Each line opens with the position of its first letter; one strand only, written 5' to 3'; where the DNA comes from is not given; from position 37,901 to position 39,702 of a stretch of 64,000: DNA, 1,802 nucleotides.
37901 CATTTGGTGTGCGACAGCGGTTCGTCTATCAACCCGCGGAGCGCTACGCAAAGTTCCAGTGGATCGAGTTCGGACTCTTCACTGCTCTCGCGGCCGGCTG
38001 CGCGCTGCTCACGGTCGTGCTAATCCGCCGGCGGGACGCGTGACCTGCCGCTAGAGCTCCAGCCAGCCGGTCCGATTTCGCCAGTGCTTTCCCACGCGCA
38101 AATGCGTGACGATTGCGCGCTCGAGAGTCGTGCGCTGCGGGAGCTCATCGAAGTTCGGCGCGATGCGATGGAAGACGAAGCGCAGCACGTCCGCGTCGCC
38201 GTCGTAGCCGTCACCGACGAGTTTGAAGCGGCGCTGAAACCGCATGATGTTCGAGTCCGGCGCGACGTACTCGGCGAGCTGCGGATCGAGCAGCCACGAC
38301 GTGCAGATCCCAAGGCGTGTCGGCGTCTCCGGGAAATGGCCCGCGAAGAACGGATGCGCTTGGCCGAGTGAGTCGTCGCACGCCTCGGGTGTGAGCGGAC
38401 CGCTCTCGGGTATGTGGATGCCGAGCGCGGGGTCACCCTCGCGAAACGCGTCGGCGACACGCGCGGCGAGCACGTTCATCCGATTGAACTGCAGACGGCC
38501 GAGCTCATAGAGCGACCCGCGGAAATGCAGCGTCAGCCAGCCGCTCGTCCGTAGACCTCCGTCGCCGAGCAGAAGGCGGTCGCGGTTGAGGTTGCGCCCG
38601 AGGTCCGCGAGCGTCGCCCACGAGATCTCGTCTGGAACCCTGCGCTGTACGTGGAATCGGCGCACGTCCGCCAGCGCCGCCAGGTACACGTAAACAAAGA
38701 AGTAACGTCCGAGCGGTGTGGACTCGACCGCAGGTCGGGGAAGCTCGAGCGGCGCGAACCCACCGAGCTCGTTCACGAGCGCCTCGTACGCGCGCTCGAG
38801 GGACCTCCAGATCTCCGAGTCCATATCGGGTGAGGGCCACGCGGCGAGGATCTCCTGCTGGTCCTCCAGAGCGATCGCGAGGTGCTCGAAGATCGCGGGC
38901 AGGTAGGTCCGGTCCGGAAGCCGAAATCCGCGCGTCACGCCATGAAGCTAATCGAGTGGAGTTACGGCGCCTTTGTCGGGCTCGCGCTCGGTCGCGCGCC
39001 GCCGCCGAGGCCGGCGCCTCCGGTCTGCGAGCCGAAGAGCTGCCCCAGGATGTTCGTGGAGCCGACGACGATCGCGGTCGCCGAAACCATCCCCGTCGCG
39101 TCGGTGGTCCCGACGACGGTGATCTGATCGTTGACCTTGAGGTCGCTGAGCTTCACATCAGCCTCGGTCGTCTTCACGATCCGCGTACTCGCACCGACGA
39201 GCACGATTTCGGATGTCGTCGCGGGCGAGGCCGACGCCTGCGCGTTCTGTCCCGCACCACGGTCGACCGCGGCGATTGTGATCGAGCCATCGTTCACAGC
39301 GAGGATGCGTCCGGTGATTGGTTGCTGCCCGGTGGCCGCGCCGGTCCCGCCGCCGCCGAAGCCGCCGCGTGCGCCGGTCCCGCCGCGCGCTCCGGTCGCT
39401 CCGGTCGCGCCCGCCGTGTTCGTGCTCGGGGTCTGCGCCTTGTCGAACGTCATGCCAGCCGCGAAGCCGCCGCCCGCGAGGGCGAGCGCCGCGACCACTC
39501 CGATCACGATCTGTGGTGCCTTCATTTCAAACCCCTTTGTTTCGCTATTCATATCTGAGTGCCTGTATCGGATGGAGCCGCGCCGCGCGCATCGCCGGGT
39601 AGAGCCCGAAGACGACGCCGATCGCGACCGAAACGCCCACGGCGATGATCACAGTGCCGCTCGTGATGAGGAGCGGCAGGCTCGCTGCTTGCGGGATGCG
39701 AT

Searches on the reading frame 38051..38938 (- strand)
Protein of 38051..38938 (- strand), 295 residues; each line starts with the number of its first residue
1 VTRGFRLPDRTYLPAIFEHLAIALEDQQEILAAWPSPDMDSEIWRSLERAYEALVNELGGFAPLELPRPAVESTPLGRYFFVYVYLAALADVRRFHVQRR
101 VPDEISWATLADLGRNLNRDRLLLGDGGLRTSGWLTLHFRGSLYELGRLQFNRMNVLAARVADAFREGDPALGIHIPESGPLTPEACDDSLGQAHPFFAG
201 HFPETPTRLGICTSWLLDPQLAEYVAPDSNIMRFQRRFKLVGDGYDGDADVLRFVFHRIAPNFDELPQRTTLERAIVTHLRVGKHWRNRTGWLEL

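Call 59: search_protein_families(library=pfam, proteins=[window:38051-38938:-], max_evalue=0.001)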
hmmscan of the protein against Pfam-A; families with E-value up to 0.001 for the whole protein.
window:38051-38938:- (295 aa): 2 families
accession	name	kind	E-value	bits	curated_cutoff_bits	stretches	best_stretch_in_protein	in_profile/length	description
PF18164.7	GNAT_C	-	2.6e-45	154.2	22.8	1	143-293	1-142/142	GNAT-like C-terminal domain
PF18082.7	NAT_N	-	2.1e-32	113.2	27.8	1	13-141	3-129/129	N-acyltransferase N-terminal domain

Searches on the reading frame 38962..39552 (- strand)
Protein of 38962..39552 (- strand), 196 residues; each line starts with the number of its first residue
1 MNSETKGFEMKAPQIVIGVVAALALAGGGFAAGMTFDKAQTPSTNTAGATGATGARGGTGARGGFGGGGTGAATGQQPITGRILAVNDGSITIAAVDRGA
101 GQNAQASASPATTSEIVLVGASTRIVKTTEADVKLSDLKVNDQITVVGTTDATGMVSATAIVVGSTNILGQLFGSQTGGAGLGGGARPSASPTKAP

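Call 59: search_protein_families(library=pfam, proteins=[window:38962-39552:-], max_evalue=0.001)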
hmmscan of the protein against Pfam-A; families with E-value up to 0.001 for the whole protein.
window:38962-39552:- (196 aa): 1 family
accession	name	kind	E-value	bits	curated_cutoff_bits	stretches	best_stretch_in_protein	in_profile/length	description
PF18914.6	DUF5666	-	0.00093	19.9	27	0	80-161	1-59/60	Domain of unknown function (DUF5666)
